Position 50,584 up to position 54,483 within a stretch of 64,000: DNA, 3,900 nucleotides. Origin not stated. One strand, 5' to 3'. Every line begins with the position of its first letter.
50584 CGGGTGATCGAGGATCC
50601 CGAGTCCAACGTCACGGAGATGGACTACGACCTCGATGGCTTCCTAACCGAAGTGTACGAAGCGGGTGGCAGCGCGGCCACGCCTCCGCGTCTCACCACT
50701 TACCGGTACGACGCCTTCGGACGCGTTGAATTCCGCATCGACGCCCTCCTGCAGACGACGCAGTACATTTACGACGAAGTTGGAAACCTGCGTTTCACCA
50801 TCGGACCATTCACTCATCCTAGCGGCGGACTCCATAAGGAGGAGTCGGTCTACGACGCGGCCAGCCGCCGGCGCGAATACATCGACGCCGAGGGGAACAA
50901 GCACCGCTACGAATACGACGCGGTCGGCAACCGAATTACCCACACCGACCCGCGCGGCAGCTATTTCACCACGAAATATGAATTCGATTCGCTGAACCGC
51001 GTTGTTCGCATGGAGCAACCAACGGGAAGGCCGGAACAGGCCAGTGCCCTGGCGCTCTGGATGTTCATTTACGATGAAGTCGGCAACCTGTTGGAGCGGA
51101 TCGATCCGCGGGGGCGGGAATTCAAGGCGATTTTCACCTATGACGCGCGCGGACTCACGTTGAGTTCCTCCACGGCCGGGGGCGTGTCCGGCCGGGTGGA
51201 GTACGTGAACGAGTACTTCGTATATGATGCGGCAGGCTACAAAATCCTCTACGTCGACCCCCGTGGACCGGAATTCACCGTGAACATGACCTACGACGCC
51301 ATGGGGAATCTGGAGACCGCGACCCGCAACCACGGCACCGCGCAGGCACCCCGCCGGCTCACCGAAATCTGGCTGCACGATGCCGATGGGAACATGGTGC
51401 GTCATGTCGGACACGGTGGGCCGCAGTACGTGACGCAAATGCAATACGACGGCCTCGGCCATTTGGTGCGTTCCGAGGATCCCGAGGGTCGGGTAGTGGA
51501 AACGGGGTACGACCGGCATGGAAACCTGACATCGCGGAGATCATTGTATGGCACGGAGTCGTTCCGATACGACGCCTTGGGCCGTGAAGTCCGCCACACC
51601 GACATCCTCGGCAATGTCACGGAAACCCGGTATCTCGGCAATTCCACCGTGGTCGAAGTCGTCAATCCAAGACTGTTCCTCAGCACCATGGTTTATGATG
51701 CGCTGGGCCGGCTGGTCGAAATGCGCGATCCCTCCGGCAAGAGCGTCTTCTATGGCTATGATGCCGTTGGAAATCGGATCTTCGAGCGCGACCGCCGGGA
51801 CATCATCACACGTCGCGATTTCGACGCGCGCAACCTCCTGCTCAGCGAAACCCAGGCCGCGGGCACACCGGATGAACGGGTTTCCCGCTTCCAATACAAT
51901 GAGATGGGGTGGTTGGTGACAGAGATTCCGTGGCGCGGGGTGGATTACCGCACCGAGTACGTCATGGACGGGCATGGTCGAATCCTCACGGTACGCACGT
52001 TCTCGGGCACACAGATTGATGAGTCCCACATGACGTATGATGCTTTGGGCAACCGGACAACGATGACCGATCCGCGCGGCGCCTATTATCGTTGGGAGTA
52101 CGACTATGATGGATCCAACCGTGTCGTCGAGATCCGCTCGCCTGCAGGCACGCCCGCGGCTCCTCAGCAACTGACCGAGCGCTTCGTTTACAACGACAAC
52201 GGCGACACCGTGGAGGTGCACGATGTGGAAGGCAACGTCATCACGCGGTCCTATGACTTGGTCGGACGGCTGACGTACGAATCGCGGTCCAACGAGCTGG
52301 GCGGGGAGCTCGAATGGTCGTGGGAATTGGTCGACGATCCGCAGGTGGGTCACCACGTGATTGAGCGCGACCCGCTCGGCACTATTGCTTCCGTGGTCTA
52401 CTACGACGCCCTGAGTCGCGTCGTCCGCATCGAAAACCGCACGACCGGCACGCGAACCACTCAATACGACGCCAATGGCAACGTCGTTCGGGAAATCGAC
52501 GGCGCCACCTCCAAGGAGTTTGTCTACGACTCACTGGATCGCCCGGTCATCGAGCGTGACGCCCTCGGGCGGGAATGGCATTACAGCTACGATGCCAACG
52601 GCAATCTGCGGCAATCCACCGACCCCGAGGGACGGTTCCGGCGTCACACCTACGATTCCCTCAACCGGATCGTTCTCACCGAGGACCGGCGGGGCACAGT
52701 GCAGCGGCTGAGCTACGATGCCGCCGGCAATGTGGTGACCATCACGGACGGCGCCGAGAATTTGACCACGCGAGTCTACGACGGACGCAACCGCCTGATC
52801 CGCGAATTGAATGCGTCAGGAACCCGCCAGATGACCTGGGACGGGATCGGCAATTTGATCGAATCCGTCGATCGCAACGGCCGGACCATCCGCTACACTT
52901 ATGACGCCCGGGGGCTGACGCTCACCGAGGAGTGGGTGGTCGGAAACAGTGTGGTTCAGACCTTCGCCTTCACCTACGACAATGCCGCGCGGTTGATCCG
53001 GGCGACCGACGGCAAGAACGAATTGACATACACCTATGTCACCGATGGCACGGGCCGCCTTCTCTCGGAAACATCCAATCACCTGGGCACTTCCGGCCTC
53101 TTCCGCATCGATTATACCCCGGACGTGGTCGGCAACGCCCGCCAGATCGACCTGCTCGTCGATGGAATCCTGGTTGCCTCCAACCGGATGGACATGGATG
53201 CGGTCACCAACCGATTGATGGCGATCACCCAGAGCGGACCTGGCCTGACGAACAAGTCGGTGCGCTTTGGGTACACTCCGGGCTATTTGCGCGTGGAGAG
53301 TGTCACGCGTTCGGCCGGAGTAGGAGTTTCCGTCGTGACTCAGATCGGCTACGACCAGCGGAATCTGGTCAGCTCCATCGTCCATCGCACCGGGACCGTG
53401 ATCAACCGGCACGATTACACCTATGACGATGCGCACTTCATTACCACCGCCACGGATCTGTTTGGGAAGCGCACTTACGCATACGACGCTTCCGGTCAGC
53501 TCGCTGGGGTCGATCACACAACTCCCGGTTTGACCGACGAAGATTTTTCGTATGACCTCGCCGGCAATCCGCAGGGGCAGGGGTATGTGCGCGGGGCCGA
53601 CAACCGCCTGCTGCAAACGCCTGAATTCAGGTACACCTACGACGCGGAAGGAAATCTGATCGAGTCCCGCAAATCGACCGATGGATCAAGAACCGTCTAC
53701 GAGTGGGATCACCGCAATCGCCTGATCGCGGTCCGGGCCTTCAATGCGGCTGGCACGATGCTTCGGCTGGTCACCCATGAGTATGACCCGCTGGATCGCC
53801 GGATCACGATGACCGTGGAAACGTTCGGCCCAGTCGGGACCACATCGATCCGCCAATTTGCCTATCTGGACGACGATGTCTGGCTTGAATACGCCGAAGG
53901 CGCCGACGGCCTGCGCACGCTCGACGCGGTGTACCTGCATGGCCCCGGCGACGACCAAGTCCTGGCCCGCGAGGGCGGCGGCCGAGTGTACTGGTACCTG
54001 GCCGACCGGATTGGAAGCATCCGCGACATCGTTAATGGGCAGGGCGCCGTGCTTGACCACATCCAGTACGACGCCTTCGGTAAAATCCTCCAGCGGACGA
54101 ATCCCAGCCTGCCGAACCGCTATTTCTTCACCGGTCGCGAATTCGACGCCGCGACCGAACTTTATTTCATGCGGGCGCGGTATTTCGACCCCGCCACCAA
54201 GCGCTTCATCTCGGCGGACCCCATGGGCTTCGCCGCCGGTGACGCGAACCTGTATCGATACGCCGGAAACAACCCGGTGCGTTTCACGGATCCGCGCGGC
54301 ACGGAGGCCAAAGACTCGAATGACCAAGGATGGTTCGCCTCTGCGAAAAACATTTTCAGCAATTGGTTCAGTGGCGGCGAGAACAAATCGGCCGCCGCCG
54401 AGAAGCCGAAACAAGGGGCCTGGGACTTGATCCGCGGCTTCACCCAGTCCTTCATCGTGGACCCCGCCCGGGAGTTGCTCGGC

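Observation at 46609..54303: YD-repeat arrays of ~2,600 residues, larger than canonical Rhs cocoons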

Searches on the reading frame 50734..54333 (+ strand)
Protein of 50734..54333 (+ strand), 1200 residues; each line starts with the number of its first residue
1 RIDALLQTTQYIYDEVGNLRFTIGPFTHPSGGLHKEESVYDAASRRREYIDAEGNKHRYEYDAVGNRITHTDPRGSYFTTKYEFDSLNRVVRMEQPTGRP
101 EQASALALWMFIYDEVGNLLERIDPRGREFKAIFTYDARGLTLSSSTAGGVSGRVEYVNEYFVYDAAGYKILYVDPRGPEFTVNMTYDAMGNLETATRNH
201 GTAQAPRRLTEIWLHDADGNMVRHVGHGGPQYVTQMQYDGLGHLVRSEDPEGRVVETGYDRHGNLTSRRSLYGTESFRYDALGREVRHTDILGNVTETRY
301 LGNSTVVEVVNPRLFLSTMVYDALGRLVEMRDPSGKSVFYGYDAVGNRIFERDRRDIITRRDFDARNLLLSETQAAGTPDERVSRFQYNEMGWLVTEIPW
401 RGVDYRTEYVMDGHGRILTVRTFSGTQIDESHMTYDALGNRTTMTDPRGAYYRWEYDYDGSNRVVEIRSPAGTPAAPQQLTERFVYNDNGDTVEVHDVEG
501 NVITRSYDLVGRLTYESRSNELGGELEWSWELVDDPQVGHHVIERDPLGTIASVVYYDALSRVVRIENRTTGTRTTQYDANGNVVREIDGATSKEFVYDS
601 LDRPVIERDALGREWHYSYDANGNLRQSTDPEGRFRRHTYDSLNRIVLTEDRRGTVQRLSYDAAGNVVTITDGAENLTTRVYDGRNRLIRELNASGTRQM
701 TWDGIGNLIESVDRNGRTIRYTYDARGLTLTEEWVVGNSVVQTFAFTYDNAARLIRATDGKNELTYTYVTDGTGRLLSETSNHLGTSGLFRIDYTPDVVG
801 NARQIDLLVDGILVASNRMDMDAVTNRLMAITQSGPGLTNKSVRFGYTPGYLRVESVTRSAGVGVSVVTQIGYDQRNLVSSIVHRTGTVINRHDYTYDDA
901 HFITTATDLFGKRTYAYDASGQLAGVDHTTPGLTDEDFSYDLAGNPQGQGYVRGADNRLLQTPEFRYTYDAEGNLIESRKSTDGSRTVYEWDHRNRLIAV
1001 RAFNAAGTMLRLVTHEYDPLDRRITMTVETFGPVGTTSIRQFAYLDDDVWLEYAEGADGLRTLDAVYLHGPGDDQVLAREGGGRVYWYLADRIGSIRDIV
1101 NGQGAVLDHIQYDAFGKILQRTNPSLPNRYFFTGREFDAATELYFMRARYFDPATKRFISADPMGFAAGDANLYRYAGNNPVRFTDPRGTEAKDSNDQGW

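Call 65: predict_structure(alignment_id=A1)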
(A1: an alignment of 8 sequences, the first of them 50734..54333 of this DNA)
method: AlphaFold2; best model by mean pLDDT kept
length: 1200 residues; sequences in the alignment: 8
mean_pLDDT: 83.5   pTM: 0.72
mean pLDDT of the five models: 83.5, 79.4, 78.4, 77.3, 74.7
residues with pLDDT >= 90: 471; 70-90: 585; 50-70: 100; < 50: 44
segments of 3 or more residues with pLDDT < 50: 2-5, 1163-1200
pLDDT, mean of each block of 10 residues (from residue 1): 57 87 73 81 89 87 90 91 90 92 90 89 91 91 90 84 91 89 91 90 78 91 88 90 91 92 89 90 86 90 82 91 84 90 90 90 93 93 93 93 92 90 89 89 93 92 92 90 89 90 90 89 80 86 90 91 87 87 88 87 90 89 87 86 90 82 91 83 89 89 91 91 92 90 91 89 85 83 73 83 86 88 78 82 71 74 74 80 86 85 85 81 81 78 60 72 86 88 90 86 92 77 77 79 76 76 80 70 82 81 86 77 79 71 69 67 37 36 31 20
secondary structure, 60 per line:
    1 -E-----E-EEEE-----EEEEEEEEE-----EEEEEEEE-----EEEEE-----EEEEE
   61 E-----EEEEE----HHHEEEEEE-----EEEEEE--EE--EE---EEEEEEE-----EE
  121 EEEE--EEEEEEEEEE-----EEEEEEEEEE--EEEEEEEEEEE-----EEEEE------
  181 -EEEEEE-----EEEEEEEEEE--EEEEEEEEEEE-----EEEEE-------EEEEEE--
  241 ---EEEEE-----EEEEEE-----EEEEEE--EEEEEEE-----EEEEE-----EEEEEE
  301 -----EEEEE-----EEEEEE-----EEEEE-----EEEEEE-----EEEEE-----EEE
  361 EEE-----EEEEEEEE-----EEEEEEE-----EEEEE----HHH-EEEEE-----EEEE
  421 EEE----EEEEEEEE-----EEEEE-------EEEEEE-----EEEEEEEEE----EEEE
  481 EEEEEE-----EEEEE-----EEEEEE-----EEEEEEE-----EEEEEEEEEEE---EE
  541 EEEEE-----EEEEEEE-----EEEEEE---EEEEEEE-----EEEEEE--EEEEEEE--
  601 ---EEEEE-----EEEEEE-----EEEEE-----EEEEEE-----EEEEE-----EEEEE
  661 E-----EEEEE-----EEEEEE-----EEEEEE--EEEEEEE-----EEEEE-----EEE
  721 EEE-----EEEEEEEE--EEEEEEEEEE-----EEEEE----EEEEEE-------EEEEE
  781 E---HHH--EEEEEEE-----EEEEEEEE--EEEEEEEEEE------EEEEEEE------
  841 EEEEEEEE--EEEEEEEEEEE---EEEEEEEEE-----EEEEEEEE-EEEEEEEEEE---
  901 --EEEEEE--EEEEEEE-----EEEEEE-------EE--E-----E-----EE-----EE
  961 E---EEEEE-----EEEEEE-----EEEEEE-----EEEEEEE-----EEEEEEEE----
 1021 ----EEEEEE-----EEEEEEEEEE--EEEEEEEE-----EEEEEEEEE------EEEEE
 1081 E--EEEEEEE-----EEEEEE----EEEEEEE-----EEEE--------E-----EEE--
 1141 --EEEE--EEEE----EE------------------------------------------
elements in order (helices of 4 or more, strands of 3 or more residues): E10-13 E19-27 E33-40 E46-50 E56-61 E67-71 E79-84 E90-95 E107-113 E119-124 E127-136 E142-151 E154-164 E170-174 E182-187 E193-202 E205-215 E221-225 E233-238 E244-248 E254-259 E265-270 E273-279 E285-289 E295-300 E306-310 E316-321 E327-331 E337-342 E348-352 E358-363 E369-376 E382-388 E394-398 E407-411 E417-423 E428-435 E441-445 E453-458 E464-472 E477-486 E492-496 E502-507 E513-519 E525-535 E539-545 E551-557 E563-568 E572-578 E584-589 E592-598 E604-608 E614-619 E625-629 E635-640 E646-650 E656-661 E667-671 E677-682 E688-693 E696-702 E708-712 E718-723 E729-736 E739-748 E754-758 E763-768 E776-781 E790-796 E802-809 E812-821 E828-834 E841-848 E851-861 E865-873 E879-886 E888-897 E903-908 E911-917 E923-928 E959-961 E965-969 E975-980 E986-991 E997-1003 E1009-1016 E1025-1030 E1036-1045 E1048-1055 E1061-1069 E1076-1081 E1084-1090 E1096-1101 E1106-1112 E1118-1121 E1136-1138 E1143-1146 E1149-1152

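Call 69: fold_search(model_id=the predicted structure, library=pdb)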
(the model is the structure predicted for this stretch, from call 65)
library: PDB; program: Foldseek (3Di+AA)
matches with E <= 10: 767; with E <= 0.001: 120
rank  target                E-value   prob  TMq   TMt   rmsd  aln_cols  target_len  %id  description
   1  8qjb_A                9.8e-53  1.00  0.45  0.51  13.8      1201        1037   18  T6SS-linked Rhs repeat protein - Salmonella bongori Rhs-core domain extended N-terminus (released 2024-09-25)
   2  8qjc                  1.5e-52  1.00  0.40  0.45  16.1      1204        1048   18  T6SS-linked Rhs repeat protein - Salmonella bongori Rhs-core domain with toxin domain (released 2024-09-25)
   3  8qja_B                5.5e-52  1.00  0.36  0.41  19.0      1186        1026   18  T6SS-linked Rhs repeat protein - Advenella mimigardefordensis VgrG-Rhs core (released 2024-09-25)
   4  8qja_C                1.0e-51  1.00  0.45  0.52  21.2      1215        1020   18  T6SS-linked Rhs repeat protein - Advenella mimigardefordensis VgrG-Rhs core (released 2024-09-25)
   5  8qjd_B                1.5e-51  1.00  0.42  0.48  14.5      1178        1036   18  T6SS-linked Rhs repeat protein - Salmonella bongori Rhs-core domain (released 2024-09-25)
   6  8qja_D                1.9e-51  1.00  0.30  0.34  18.5      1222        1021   18  T6SS-linked Rhs repeat protein - Advenella mimigardefordensis VgrG-Rhs core (released 2024-09-25)
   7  7q97_A                2.8e-51  1.00  0.33  0.36  15.1      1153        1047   20  Structure of the bacterial type VI secretion system effector RhsA. (released 2021-12-22)
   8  8cp6_B                8.8e-51  1.00  0.23  0.25  20.9      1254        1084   18  Type six secretion system exported effector 5 (Tse5) (released 2023-12-06)
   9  8uy4_A                2.2e-50  1.00  0.44  0.40  16.2      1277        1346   17  Acinetobacter baumannii Tse15 Rhs effector (released 2024-10-09)
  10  8qja_A                2.3e-50  1.00  0.32  0.37  17.0      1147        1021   18  T6SS-linked Rhs repeat protein - Advenella mimigardefordensis VgrG-Rhs core (released 2024-09-25)
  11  8uxt                  5.7e-50  1.00  0.42  0.37  15.5      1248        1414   16  Acinetobacter baumannii Tse15 Rhs effector, toxin cleavage mutant (D1369N, D1391N) (released 2024-10-09)
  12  7pq5                  1.9e-45  1.00  0.30  0.33  19.1      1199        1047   17  Photorhabdus laumondii T6SS-associated Rhs protein carrying the Tre23 toxin domain (released 2021-12-01)
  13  9ifo_A                6.6e-44  1.00  0.33  0.29  24.2      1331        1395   18  Structure of Teneurin-Like Protein (TLP) (released 2026-03-11)
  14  8h8a_A                1.6e-43  1.00  0.32  0.38  16.8      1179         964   18  Type VI secretion system effector RhsP in its post-autoproteolysis and monomeric form (released 2023-01-18)
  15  8h8b                  1.7e-43  1.00  0.44  0.51  19.8      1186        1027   19  Type VI secretion system effector RhsP in its pre-autoproteolysis and monomeric form (released 2023-01-18)
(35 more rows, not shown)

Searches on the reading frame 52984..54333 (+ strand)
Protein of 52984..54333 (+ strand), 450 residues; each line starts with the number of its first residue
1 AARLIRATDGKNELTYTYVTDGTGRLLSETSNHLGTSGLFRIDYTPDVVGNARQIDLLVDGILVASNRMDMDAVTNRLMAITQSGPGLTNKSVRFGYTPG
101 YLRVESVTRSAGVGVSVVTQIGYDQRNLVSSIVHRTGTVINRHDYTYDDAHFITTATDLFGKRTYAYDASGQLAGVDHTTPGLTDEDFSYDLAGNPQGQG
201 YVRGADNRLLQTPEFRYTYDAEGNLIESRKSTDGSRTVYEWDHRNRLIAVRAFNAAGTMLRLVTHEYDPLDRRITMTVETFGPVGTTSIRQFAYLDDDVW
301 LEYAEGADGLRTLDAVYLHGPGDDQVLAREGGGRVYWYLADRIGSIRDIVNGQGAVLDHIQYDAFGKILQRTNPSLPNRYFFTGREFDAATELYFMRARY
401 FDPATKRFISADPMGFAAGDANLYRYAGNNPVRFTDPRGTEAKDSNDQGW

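Call 16: find_homologous_proteins(query=window:52984-54333:+, max_evalue=0.00001)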
Query window:52984-54333:+ (450 aa): 251 proteins with E <= 0.00001 among 8000 candidates; the best 120 are listed.
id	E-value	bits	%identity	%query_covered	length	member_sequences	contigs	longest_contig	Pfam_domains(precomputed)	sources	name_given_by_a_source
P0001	1.0e-80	290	40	97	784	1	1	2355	PF05593.20,PF25023.2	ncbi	ncbi:MAG: RHS repeat-associated core domain-containing protein, partial [Verrucomicrobiia bacterium]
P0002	2.8e-79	285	37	98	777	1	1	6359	PF15283.13,PF05593.20,PF25023.2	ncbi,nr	ncbi:RHS repeat protein, partial [bacterium]|nr:RHS repeat protein [bacterium]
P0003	2.2e-76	276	38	98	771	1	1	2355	PF05593.20,PF25023.2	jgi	jgi:RHS repeat-associated protein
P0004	3.8e-76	275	35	89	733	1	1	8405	PF05593.20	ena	-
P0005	6.6e-75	271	38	94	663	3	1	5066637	PF05593.20,PF25023.2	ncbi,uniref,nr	ncbi:RHS repeat domain-containing protein [Synechococcus sp. PCC 7336]|uniref:RHS repeat domain-cont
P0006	8.0e-73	264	38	98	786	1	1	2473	PF05593.20,PF25023.2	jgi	jgi:RHS repeat-associated protein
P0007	5.4e-71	258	41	83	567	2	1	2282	PF05593.20,PF25023.2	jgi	jgi:RHS repeat-associated protein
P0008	2.6e-70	256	38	95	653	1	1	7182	PF05593.20,PF25023.2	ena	-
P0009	1.7e-69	253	39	85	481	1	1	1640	PF05593.20,PF25023.2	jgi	jgi:RHS repeat-associated protein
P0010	5.6e-67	245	39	81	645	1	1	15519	PF05593.20,PF25023.2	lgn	-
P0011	1.1e-66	244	37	98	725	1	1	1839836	PF15283.13,PF05593.20,PF25023.2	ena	-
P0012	4.0e-66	242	38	88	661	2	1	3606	PF14410.13,PF05593.20,PF25023.2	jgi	jgi:RHS repeat-associated protein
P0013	9.0e-66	241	46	64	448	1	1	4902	PF05593.20,PF25023.2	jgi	jgi:RHS repeat-associated protein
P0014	4.7e-65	239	39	81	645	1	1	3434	PF05593.20,PF25023.2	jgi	jgi:RHS repeat-associated protein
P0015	6.8e-65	238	37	98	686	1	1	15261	PF15283.13,PF05593.20,PF25023.2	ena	-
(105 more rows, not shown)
